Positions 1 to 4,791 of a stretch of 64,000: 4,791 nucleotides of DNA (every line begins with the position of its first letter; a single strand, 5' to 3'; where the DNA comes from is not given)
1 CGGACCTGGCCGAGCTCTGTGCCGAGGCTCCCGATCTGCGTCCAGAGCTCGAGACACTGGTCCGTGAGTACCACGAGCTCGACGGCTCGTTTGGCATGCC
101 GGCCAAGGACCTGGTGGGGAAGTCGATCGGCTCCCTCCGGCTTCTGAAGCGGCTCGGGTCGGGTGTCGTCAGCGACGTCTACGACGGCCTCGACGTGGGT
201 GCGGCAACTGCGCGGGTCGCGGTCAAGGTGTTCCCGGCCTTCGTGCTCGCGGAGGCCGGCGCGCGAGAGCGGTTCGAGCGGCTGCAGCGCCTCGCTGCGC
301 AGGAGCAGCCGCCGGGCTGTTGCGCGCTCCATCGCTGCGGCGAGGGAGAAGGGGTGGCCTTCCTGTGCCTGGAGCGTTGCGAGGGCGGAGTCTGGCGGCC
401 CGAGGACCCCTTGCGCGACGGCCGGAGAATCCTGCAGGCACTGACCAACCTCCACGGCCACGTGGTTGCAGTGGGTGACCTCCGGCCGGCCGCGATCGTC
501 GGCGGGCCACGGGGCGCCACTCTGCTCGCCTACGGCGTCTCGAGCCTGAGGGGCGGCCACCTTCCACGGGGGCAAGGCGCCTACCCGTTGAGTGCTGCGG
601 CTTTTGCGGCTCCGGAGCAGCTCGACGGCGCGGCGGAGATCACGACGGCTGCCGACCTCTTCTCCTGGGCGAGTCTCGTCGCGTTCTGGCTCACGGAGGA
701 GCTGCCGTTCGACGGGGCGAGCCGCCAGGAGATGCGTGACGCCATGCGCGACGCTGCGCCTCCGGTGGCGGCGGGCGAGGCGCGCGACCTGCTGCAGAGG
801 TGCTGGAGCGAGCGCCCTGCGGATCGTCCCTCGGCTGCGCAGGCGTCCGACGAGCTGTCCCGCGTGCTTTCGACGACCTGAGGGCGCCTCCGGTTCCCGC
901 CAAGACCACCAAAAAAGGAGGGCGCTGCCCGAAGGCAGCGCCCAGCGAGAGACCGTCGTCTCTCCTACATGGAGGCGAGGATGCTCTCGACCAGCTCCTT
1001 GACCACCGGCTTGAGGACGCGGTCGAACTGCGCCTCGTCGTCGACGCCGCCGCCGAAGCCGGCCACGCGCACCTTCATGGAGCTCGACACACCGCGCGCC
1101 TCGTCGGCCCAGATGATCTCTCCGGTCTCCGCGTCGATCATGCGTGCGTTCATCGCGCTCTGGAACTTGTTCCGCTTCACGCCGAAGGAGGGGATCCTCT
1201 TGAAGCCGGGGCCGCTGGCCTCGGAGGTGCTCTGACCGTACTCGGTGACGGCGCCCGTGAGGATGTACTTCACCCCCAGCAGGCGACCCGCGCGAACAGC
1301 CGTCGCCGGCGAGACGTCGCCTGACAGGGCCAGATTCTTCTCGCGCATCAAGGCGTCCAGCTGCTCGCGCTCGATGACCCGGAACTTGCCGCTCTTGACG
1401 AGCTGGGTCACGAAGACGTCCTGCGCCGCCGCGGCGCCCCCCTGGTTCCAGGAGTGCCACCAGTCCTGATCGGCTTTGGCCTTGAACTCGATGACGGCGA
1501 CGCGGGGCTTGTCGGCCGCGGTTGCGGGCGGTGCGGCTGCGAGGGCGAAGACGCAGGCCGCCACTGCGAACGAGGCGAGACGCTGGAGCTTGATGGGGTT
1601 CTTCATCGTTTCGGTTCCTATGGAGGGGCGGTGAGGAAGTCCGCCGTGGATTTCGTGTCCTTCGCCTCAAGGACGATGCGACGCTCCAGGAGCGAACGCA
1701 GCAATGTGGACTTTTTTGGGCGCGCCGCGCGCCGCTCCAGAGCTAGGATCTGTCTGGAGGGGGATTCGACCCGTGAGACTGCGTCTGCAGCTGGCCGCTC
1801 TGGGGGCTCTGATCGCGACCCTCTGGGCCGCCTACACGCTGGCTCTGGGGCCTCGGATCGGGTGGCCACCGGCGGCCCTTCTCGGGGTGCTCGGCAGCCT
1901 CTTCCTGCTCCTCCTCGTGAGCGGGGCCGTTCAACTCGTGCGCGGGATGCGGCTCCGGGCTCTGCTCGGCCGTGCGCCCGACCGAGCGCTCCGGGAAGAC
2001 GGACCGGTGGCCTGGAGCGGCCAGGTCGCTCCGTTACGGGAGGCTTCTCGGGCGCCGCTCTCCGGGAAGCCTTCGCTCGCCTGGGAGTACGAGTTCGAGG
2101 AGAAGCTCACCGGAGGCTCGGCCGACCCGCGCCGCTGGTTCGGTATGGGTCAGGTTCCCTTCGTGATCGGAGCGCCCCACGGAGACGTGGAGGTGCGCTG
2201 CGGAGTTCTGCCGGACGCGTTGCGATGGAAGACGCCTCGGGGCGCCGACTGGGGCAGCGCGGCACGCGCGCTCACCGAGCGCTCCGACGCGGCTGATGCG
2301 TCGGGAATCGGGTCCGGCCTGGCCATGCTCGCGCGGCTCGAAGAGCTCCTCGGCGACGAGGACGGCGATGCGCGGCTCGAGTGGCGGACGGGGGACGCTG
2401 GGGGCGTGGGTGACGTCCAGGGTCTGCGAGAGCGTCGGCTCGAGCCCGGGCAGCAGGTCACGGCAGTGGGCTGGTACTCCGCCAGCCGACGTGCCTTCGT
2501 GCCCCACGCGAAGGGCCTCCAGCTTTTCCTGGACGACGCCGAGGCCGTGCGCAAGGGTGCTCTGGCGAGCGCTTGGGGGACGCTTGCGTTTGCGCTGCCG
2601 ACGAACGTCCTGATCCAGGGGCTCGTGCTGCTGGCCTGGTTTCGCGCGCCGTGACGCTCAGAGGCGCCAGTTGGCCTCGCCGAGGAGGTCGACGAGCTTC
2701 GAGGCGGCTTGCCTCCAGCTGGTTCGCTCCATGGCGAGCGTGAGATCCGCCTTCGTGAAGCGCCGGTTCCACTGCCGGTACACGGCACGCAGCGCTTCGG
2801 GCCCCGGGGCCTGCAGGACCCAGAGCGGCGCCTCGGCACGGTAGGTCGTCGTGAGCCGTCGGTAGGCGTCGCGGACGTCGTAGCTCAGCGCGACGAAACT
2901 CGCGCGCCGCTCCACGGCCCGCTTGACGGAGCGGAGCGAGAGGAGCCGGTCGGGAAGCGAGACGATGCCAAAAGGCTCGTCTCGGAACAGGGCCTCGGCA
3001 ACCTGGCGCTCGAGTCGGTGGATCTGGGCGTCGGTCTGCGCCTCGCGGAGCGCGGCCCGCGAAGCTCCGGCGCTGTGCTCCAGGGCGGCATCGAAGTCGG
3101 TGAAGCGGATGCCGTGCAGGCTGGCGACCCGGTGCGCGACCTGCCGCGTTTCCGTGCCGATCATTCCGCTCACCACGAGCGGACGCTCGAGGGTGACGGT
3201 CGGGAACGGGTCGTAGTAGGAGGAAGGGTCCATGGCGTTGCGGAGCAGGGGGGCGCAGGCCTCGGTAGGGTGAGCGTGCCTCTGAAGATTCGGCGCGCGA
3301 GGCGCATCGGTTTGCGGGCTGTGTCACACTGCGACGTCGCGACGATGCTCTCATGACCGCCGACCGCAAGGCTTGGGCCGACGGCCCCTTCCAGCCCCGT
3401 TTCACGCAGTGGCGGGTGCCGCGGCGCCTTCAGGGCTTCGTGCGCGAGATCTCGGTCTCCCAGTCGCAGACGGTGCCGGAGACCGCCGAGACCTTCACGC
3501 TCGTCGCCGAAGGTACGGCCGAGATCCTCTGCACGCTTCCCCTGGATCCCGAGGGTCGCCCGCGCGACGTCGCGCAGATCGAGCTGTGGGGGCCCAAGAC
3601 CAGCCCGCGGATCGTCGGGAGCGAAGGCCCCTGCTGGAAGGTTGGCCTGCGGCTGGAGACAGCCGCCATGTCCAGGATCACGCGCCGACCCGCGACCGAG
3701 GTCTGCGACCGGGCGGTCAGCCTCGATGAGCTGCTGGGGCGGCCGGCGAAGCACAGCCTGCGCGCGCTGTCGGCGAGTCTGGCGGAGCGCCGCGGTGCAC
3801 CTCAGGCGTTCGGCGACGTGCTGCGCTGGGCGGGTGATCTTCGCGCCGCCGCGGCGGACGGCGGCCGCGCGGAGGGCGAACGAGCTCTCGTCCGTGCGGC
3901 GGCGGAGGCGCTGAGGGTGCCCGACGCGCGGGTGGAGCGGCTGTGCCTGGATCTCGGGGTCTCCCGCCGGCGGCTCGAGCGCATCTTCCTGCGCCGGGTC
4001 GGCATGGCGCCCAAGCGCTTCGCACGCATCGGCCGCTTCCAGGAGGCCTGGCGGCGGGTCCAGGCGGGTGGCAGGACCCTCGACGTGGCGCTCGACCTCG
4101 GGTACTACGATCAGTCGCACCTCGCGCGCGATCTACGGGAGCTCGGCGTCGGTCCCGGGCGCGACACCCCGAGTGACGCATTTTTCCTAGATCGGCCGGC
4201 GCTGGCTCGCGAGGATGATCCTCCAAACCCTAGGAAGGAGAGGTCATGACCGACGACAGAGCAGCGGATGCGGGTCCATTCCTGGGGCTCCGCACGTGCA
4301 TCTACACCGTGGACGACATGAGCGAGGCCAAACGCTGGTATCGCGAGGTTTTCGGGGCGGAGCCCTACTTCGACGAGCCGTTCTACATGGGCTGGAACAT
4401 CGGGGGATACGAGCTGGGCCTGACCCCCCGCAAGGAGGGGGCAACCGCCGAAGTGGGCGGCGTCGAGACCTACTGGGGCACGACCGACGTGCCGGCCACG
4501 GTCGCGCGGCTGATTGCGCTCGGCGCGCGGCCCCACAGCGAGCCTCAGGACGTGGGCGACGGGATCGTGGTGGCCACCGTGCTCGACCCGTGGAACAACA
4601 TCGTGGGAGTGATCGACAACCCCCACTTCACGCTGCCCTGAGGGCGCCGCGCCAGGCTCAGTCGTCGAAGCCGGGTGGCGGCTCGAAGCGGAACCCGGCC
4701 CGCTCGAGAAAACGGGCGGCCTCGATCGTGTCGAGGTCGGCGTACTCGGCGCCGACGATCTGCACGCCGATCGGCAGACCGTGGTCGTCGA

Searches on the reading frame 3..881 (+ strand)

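Call 80: search_protein_families(library=pfam, max_evalue=0.0001, proteins=[window:3-881:+])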
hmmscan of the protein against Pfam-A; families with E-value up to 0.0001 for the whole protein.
window:3-881:+ (292 aa): 2 families
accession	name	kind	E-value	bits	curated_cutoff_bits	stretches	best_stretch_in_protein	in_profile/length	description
PF00069.31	Pkinase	-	6.5e-11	42.6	31.7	1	47-282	3-258/263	Protein kinase domain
PF07714.23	PK_Tyr_Ser-Thr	-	1.2e-06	28.4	23.1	0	200-283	169-256/258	Protein tyrosine and serine/threonine kinase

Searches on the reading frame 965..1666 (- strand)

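Call 39: search_protein_families(library=pfam, max_evalue=0.00001, proteins=[window:965-1666:-])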
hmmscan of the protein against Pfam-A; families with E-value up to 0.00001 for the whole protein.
window:965-1666:- (233 aa): 2 families
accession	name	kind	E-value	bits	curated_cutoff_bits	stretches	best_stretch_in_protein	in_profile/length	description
PF03783.19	CsgG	-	4.2e-30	105.1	20.8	1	49-205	5-163/210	Curli production assembly/transport component CsgG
PF13036.11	LpoB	-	5.3e-10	39.8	22.3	1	84-145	53-115/147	Peptidoglycan-synthase activator LpoB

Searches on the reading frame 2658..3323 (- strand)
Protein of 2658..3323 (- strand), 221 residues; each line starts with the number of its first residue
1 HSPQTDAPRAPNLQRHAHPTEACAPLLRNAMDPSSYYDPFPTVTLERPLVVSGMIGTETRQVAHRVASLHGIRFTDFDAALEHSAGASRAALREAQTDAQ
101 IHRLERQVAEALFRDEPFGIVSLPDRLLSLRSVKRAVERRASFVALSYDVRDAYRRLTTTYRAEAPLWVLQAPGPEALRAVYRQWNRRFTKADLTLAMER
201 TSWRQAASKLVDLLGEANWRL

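Call 80: search_protein_families(library=pfam, max_evalue=0.0001, proteins=[window:2658-3323:-])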
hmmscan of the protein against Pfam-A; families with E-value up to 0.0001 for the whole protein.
window:2658-3323:- (221 aa): 1 family
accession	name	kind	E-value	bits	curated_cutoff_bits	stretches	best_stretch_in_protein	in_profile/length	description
PF01202.28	SKI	-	1.1e-05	26.1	22.1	1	62-212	8-156/159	Shikimate kinase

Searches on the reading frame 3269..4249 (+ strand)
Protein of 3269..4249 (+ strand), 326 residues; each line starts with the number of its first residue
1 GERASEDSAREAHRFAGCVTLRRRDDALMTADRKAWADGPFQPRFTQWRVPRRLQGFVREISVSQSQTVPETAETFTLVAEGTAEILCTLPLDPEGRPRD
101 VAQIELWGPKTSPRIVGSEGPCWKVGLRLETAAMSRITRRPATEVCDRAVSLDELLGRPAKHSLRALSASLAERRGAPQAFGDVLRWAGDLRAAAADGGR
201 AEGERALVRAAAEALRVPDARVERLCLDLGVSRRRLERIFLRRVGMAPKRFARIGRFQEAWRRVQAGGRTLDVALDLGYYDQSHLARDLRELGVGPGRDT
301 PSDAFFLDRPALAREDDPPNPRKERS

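Call 39: search_protein_families(library=pfam, max_evalue=0.00001, proteins=[window:3269-4249:+])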
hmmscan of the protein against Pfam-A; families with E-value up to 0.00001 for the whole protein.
window:3269-4249:+ (326 aa): 2 families
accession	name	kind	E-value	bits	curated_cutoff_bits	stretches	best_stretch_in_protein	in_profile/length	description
PF12833.13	HTH_18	-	1.2e-11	45.1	33.6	1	226-291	2-68/80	Helix-turn-helix domain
PF00165.29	HTH_AraC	-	1.2e-07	32.1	26.6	0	221-251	10-40/42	Bacterial regulatory helix-turn-helix proteins, AraC family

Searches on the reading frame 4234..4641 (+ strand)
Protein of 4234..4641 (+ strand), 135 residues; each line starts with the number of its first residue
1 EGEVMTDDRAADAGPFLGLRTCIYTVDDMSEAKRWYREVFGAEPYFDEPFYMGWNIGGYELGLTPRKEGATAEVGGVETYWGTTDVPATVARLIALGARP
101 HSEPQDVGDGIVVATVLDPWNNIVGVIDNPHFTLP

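Call 80: search_protein_families(library=pfam, max_evalue=0.0001, proteins=[window:4234-4641:+])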
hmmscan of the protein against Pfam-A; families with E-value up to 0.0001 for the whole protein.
window:4234-4641:+ (135 aa): 2 families
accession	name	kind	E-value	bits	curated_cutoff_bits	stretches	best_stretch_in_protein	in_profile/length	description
PF00903.31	Glyoxalase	-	2.1e-09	38.3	20.6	1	22-123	5-118/121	Glyoxalase/Bleomycin resistance protein/Dioxygenase superfamily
PF18029.7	Glyoxalase_6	-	9.9e-06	26.6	23.6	1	26-122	6-101/106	Glyoxalase-like domain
